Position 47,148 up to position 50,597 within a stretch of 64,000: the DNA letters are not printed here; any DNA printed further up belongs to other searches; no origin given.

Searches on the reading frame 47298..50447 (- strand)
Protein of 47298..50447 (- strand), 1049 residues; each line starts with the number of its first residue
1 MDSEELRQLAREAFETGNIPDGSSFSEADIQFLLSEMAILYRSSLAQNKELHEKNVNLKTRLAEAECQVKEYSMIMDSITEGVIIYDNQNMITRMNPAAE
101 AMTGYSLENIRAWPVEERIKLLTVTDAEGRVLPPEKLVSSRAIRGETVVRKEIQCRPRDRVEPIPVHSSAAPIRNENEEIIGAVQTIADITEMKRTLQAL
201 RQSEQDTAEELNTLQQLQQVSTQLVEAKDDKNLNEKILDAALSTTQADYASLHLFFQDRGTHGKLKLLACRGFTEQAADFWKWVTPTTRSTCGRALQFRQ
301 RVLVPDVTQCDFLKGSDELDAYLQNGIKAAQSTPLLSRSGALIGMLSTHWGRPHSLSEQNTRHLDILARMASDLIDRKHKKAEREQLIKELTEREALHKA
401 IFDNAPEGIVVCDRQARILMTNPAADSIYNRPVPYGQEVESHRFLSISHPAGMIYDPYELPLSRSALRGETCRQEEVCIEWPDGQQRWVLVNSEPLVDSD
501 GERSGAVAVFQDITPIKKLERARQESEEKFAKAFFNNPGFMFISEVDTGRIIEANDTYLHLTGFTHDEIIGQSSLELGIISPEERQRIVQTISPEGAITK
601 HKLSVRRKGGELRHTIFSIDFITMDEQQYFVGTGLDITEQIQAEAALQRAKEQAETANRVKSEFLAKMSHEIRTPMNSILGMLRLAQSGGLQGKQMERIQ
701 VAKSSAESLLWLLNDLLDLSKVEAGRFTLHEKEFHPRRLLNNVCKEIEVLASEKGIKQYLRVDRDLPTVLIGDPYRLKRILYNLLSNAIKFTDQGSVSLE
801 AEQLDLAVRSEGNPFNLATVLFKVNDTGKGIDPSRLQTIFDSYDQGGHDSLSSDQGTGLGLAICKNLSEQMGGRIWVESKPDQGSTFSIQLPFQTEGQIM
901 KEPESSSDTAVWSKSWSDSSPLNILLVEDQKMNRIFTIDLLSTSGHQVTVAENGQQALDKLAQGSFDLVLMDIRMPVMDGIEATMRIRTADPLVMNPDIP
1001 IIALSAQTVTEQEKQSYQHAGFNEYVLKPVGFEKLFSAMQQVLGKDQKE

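Call 53: search_protein_families(library=ncbifam, proteins=[window:47298-50447:-], max_evalue=1e-10)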
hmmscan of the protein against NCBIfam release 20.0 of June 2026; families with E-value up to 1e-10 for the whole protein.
window:47298-50447:- (1049 aa): 93 families (the best 25 are shown)
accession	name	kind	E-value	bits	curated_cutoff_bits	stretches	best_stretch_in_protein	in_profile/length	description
TIGR02956.1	TMAO_torS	equivalog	2.7e-108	363.4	676.5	1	647-1047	450-824/967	TMAO reductase system sensor histidine kinase/response regulator TorS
NF041947.1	LuxQ_Vibrio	equivalog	1.2e-97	327.8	1200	1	623-1041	433-837/843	quorum-sensing autoinducer 2 sensor kinase/phosphatase LuxQ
NF011874.0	PRK15347.1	equivalog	1.3e-97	327.9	852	2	645-900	382-617/921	two component system sensor kinase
NF008318.0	PRK11107.1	equivalog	5.4e-89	299.4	890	2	645-904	277-529/920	two-component sensor histidine kinase BarA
NF008302.0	PRK11091.1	equivalog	7.5e-84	282.3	838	1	550-1047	176-647/779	aerobic respiration two-component sensor histidine kinase ArcB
NF008099.0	PRK10841.1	equivalog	1.3e-76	258.2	920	2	634-912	443-710/949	two-component system sensor histidine kinase RcsC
NF038297.2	hybrid_HK_HrmK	equivalog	7.3e-75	252.8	725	1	642-1037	216-602/607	hybrid histidine kinase/response regulator HrmK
NF045901.1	HisKinLetSLeg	equivalog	1.4e-70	238.4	1650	2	634-892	268-517/906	two-component system sensor histidine kinase LetS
NF008543.0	PRK11466.1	equivalog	4.4e-68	230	982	1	649-1043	432-798/914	TMAO reductase system sensor histidine kinase/response regulator TorS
NF047874.1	MASE3_PAS_HK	subfamily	1.6e-58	199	560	1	516-903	253-635/655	MASE3 domain-containing sensor histidine kinase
NF008468.0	PRK11360.1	equivalog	2.3e-58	198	646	2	548-898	287-613/616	two-component system sensor histidine kinase AtoS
NF046044.1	PnpS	equivalog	6.4e-58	196.6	400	1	654-892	163-390/390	two-component system histidine kinase PnpS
NF007420.1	PRK09959.1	equivalog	4e-56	190.3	1995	1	625-1041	677-1072/1197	acid-sensing system histidine kinase EvgS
NF041832.1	near_NosP_CTERM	subfamily_domain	1.1e-50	172.8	400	1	655-1042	1-369/370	NahK/ErcS family hybrid sensor histidine kinase/response regulator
NF041880.1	EPS_EpsF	equivalog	2.5e-48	164.8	900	1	523-892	139-492/492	response regulator EpsF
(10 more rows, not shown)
